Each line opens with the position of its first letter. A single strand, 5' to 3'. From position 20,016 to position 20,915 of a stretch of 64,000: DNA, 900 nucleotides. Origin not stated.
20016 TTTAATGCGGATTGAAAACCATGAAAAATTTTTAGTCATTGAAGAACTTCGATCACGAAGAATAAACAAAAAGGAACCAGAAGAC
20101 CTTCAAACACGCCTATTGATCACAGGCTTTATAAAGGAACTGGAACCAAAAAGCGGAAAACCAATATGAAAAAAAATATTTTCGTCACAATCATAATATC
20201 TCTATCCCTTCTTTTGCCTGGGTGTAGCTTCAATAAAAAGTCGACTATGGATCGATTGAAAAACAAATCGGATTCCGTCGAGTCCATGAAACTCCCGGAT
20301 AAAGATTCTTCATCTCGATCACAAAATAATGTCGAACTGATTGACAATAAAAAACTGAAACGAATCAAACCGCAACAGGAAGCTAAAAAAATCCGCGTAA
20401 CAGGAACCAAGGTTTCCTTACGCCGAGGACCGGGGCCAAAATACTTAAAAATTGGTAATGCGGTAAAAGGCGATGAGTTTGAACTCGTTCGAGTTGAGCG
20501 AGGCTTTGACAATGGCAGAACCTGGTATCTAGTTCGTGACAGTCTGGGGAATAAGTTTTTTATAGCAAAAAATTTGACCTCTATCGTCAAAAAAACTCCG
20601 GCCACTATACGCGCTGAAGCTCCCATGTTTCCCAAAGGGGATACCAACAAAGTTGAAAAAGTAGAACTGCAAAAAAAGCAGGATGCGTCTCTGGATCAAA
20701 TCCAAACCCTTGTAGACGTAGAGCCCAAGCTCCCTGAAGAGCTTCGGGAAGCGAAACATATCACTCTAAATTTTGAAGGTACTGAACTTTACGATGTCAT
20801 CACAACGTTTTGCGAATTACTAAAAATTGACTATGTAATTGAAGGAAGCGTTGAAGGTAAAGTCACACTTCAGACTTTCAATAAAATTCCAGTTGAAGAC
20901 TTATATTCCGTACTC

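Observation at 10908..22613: Complete but atypical type II secretion cluster: PilP-like protein in place of GspC, lipidated secretin with SH3-like insert, secretin gene last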

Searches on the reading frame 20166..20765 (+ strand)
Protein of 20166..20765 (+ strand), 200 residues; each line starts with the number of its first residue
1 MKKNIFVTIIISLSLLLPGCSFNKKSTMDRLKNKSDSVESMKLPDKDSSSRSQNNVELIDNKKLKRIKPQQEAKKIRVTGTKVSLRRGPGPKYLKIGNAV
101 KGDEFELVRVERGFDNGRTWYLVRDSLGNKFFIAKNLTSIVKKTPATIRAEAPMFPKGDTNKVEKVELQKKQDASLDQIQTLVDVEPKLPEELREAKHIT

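Call 21: search_protein_representatives(protein=window:20166-20765:+)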
Query: 200 residues. Proteins with E-value up to 0.001 (for the whole library): 226; up to 1e-10: 47; up to 1e-30: 5. The best 150 are listed.
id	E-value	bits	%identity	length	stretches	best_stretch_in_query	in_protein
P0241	2.5e-47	177.3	49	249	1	6-200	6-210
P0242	6.7e-42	159.6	69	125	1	28-145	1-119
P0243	6.0e-39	150.0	83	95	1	1-97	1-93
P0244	1.1e-32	129.5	53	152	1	28-169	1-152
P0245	1.6e-32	129.0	63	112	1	28-125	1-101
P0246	3.2e-30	121.5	47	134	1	1-133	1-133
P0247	3.6e-30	121.4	36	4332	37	120-158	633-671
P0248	1.3e-26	109.8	43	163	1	28-165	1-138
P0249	4.1e-25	104.9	27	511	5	72-163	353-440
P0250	9.2e-24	100.5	38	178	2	39-152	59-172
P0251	1.4e-22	96.6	40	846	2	59-199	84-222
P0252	1.0e-21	93.8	35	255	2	42-200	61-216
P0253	3.3e-21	92.2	37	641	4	73-146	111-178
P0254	5.6e-20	88.2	40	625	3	71-135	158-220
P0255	1.9e-18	83.1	66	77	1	1-76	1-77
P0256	2.7e-18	82.7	28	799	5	72-155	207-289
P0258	4.8e-18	81.8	38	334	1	6-200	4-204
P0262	1.4e-16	77.0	27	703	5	73-150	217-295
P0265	4.4e-14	68.9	31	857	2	6-160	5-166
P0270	6.0e-13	65.2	35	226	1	6-197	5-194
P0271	7.3e-13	65.0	36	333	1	8-200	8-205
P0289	1.4e-10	57.5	40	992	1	48-200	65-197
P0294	2.8e-10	56.5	37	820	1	10-200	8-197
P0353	8.5e-07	45.2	34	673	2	48-146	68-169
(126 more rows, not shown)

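Call 22: search_protein_families(library=pfam, proteins=[P0251, P0265, P0289, P0294, P0249, P0253, P0256, P0262, P0258, P0353], max_evalue=0.001)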
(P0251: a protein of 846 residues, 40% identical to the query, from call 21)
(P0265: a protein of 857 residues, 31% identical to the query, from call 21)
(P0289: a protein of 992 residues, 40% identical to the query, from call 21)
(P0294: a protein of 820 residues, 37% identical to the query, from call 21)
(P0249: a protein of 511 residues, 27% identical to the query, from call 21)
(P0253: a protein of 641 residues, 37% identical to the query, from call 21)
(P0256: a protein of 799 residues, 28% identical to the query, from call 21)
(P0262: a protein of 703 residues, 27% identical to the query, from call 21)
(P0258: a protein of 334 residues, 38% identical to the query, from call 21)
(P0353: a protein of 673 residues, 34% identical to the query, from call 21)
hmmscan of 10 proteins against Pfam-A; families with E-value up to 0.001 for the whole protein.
P0251 (846 aa): 3 families
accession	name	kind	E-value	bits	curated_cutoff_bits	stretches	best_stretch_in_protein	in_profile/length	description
PF00263.26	Secretin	-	4.6e-47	160.2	27.5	1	658-819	2-168/169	Bacterial type II and III secretion system protein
PF03958.22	Secretin_N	-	4.8e-29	100.8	28.2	2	463-581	1-69/69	Bacterial type II/III secretion system short domain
PF21305.2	type_II_gspD_N0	-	1.7e-10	41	27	1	224-292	1-70/71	GspD-like, N0 domain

P0265 (857 aa): 3 families
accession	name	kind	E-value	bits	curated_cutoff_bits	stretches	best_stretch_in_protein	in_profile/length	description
PF00263.26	Secretin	-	2.7e-48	164.2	27.5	1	665-830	3-168/169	Bacterial type II and III secretion system protein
PF03958.22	Secretin_N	-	2.2e-25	89.1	28.2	2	471-584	1-64/69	Bacterial type II/III secretion system short domain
PF21305.2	type_II_gspD_N0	-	2.4e-10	40.5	27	1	232-300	1-70/71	GspD-like, N0 domain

P0289 (992 aa): 3 families
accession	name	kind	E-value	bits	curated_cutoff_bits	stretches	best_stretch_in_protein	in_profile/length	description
PF00263.26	Secretin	-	3.7e-45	154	27.5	1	692-857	1-168/169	Bacterial type II and III secretion system protein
PF03958.22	Secretin_N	-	6.6e-26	90.8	28.2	3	297-355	2-67/69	Bacterial type II/III secretion system short domain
PF21305.2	type_II_gspD_N0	-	4.1e-10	39.8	27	1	198-266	1-70/71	GspD-like, N0 domain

P0294 (820 aa): 3 families
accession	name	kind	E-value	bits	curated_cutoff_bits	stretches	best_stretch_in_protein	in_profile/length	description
PF00263.26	Secretin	-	6.5e-47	159.7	27.5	1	629-791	2-168/169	Bacterial type II and III secretion system protein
PF03958.22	Secretin_N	-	2.2e-25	89.1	28.2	3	438-556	1-69/69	Bacterial type II/III secretion system short domain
PF21305.2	type_II_gspD_N0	-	4.9e-13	49.2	27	1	198-266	1-70/71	GspD-like, N0 domain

P0249 (511 aa): 1 family
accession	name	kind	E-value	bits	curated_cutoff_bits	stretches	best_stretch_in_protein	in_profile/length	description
PF08239.17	SH3_3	-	2.5e-50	168.9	27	5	45-98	3-52/54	Bacterial SH3 domain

P0253 (641 aa): 6 families
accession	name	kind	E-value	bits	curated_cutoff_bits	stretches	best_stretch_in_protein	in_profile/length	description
PF01520.23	Amidase_3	-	2.1e-52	178.1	27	1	456-633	1-172/174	N-acetylmuramoyl-L-alanine amidase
PF08239.17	SH3_3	-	1.3e-45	153.8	27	4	43-94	2-54/54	Bacterial SH3 domain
PF06347.19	SH3_4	-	6.5e-29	99.9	24.1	3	42-90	3-51/56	Bacterial SH3 domain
PF24246.1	SH3b_T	-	1.2e-05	25.9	27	0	191-241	16-67/74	SH3b_T domain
PF00018.34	SH3_1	-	2.1e-05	24.5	22.9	0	138-165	17-46/48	SH3 domain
PF23795.1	SH3_YKFC_2nd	-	0.00088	19.5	27.4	0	307-329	30-52/57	YKFC SH3b2 domain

P0256 (799 aa): 2 families
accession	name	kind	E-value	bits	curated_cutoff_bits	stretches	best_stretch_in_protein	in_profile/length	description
PF08239.17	SH3_3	-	1.2e-49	166.7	27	6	742-795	2-52/54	Bacterial SH3 domain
PF01520.23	Amidase_3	-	3.2e-12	47.3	27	1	428-592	18-173/174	N-acetylmuramoyl-L-alanine amidase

P0262 (703 aa): 4 families
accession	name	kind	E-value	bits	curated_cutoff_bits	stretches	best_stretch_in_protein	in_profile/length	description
PF08239.17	SH3_3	-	4.8e-54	180.8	27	5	141-196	2-53/54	Bacterial SH3 domain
PF13457.12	GW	-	5e-12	46.8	21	1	413-476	8-75/76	GW (Gly-Tryp) dipeptide domain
PF01520.23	Amidase_3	-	7.7e-10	39.5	27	1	512-677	17-173/174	N-acetylmuramoyl-L-alanine amidase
PF23614.1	DUF7141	-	0.00025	21.2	27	0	89-109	11-31/61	Domain of unknown function (DUF7141)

P0258 (334 aa): 2 families
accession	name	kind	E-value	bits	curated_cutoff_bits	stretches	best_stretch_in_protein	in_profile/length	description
PF21305.2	type_II_gspD_N0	-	7.6e-12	45.4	27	1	205-273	1-70/71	GspD-like, N0 domain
PF08239.17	SH3_3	-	0.00053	20.5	27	0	102-145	4-43/54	Bacterial SH3 domain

P0353 (673 aa): 1 family
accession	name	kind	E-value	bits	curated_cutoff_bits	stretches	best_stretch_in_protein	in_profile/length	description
PF08239.17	SH3_3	-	1.7e-15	57.4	27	2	108-153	6-50/54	Bacterial SH3 domain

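Call 23: list_cluster_members(proteins=[P0251, P0265, P0289, P0294, P0258, P0241, P0271, P0270, P0252, P0250])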
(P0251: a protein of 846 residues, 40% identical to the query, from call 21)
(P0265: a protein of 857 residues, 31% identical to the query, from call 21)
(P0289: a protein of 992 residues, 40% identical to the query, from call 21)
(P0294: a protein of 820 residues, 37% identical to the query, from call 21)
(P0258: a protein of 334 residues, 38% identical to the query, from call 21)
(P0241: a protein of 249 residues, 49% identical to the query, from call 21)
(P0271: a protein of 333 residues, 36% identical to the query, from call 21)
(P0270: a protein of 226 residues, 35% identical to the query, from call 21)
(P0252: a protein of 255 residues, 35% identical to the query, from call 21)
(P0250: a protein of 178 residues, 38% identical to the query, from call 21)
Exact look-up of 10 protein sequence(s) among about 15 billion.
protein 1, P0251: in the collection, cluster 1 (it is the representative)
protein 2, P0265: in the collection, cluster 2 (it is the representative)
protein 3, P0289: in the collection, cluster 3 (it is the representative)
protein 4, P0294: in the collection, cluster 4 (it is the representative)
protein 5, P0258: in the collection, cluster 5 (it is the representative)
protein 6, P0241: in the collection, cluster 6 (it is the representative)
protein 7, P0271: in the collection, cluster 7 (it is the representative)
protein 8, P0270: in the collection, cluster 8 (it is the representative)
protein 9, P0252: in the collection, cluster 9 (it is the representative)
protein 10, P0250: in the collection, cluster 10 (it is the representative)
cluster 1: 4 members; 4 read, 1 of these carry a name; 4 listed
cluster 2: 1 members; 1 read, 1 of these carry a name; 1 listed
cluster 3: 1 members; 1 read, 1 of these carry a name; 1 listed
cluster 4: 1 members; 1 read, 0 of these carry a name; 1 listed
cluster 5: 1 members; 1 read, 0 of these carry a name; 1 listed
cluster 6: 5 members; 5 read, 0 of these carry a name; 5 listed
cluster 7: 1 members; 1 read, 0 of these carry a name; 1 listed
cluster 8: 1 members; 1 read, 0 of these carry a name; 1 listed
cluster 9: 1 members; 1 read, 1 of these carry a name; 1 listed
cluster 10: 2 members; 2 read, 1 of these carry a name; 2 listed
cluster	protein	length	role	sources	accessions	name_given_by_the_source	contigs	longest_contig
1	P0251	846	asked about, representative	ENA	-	-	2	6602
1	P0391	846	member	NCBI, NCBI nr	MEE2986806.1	MAG: type II secretion system secretin GspD [Nitrospinota bacterium] | type II secretion system secretin GspD [Nitrospinota bacterium]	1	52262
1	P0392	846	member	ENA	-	-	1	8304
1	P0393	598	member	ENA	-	-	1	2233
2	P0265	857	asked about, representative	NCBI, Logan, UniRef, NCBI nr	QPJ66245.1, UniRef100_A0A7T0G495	MAG: type II secretion system secretin GspD [Candidatus Nitrohelix vancouverensis] | Type II secretion system secretin GspD n=1 Tax=Candidatus Nitrohelix vancouverensis ...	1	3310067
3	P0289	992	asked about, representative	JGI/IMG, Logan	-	general secretion pathway protein D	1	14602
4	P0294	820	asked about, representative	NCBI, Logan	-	-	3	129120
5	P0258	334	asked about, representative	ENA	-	-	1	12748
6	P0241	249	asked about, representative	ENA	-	-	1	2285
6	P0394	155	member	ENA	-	-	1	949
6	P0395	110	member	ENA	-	-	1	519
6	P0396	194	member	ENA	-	-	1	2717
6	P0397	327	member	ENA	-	-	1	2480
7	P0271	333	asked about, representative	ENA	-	-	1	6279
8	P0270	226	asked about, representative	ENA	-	-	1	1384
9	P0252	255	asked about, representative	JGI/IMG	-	uncharacterized protein YgiM (DUF1202 family)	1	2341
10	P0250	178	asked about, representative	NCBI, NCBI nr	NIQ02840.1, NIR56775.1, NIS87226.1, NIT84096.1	MAG: hypothetical protein GWM98_22855, partial [Nitrospinaceae bacterium] | hypothetical protein [Nitrospinaceae bacterium]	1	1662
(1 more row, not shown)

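Call 35: predict_structure(alignment_id=A1)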
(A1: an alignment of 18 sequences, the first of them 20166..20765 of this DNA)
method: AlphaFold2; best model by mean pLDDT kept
length: 200 residues; sequences in the alignment: 18
mean_pLDDT: 70.7   pTM: 0.39
mean pLDDT of the five models: 70.7, 70.2, 69.4, 67.7, 67.2
residues with pLDDT >= 90: 57; 70-90: 27; 50-70: 94; < 50: 22
segments of 3 or more residues with pLDDT < 50: 48-54, 146-151, 153-160
pLDDT, mean of each block of 10 residues (from residue 1): 71 65 62 62 60 54 64 87 94 93 93 86 94 93 56 46 54 56 64 61
secondary structure, 60 per line:
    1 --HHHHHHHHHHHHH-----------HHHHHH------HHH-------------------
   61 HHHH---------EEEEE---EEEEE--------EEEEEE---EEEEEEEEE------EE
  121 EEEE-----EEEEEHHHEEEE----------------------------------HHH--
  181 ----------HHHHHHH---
elements in order: H3-15 H27-32 H61-64 E74-78 E82-86 E95-100 E104-112 E119-124 E130-134 E138-141 H191-197

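Call 37: fold_search(model_id=the predicted structure, library=pdb)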
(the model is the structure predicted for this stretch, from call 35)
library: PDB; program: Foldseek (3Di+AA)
matches with E <= 10: 996; with E <= 0.001: 0
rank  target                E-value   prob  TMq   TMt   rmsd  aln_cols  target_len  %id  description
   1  4r0k_A                1.2e-03  1.00  0.30  0.20   1.8        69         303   19  Crystal structure of a putative dipeptidyl-peptidase VI (BT_1314) from Bacteroides thetaiotaomicron VPI-5482 at 1.75 A (released 2014-08-20)
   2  9a7d_A                1.6e-03  1.00  0.33  0.13   7.6        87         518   14  Integrative model of YRVJ-YACD by crosslinking MS and deep learning (released 2024-09-18)
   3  4r0k_B                1.7e-03  1.00  0.29  0.20   1.7        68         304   19  Crystal structure of a putative dipeptidyl-peptidase VI (BT_1314) from Bacteroides thetaiotaomicron VPI-5482 at 1.75 A (released 2014-08-20)
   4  2krs_MODEL_1_A        1.7e-03  1.00  0.28  0.73   7.1        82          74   22  Solution NMR structure of SH3 domain from CPF_0587 (fragment 415-479) from Clostridium perfringens. Northeast  (released 2010-01-26)
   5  4krt_B                2.2e-03  1.00  0.30  0.18   2.2        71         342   15  X-ray structure of endolysin from clostridium perfringens phage phiSM101 (released 2014-04-02)
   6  9kz1                  2.4e-03  1.00  0.27  0.59   3.6        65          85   22  Crystal structure of PlySb from a chimeolysin ClyR (released 2025-10-22)
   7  3pvq_A                3.0e-03  1.00  0.30  0.20   1.8        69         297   19  Crystal structure of a putative dipeptidyl-peptidase VI (BT_1314) from BACTEROIDES THETAIOTAOMICRON VPI-5482 at 2.10 A (released 2011-02-02)
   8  4krt_A                3.0e-03  1.00  0.30  0.18   2.5        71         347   14  X-ray structure of endolysin from clostridium perfringens phage phiSM101 (released 2014-04-02)
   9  9ovi_A                3.2e-03  1.00  0.28  0.76   3.3        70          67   16  Crystal Structure of SH3-like_bac-type domain (79-145) of Conserved domain protein GBAA_2967 from Bacillus anthracis A (released 2025-06-11)
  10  5d76_B                4.0e-03  1.00  0.28  0.24   2.6        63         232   24  The crystal structure of Ly7917 with the hydrolyzing product of MDP (released 2016-08-17)
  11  5leo_A                4.0e-03  1.00  0.27  0.54   2.3        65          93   15  Complex structure of lysostaphin SH3b domain with peptidoglycan fragment (released 2017-07-12)
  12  3npf_B                5.1e-03  1.00  0.29  0.20   1.7        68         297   20  Crystal structure of a putative dipeptidyl-peptidase VI (BACOVA_00612) from Bacteroides ovatus at 1.72 A resolution (released 2010-07-28)
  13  2kt8_MODEL_1_A        5.4e-03  1.00  0.29  0.67   4.3        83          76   14  Solution NMR structure of the CPE1231(468-535) protein from Clostridium perfringens, Northeast Structural Geno (released 2010-02-02)
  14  5d74_B                6.4e-03  1.00  0.28  0.24   2.6        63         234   24  The crystal structure of Ly7917 (released 2016-08-17)
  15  1r77_A                6.8e-03  1.00  0.24  0.44   8.8        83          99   18  Crystal structure of the cell wall targeting domain of peptidylglycan hydrolase ALE-1 (released 2005-04-12)
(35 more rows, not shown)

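Call 69: find_encoding_contigs(protein=P0265, flank=10000, max_places=2)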
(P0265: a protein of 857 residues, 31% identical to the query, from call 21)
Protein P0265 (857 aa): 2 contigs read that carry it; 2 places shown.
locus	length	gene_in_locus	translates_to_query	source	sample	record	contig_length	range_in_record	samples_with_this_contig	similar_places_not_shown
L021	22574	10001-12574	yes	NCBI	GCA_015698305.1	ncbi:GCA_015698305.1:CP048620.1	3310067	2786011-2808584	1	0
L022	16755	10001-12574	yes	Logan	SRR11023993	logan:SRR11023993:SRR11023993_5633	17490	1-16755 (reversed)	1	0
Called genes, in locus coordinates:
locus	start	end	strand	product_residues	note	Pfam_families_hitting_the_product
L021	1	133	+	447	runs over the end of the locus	PF04055:Radical_SAM, PF13186:SPASM, PF08369:PCP_red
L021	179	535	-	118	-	-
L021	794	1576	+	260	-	-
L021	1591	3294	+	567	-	PF05157:MshEN, PF00437:T2SSE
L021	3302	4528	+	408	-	PF28597:T2SSF_N, PF00482:T2SSF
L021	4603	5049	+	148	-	PF07963:N_methyl, PF08334:T2SSG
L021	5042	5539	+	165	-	PF12019:GspH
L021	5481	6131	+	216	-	PF07963:N_methyl (weak)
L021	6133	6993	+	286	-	-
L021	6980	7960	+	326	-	PF21687:T2SSK_1st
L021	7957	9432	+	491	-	PF05137:PilN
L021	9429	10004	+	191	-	PF04612:T2SSM (faint), PF10741:T2SSM_b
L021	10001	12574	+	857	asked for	PF21305:type_II_gspD_N0, PF03958:Secretin_N, PF00263:Secretin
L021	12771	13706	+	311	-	PF00291:PALP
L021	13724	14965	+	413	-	PF00291:PALP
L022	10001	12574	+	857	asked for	PF21305:type_II_gspD_N0, PF03958:Secretin_N, PF00263:Secretin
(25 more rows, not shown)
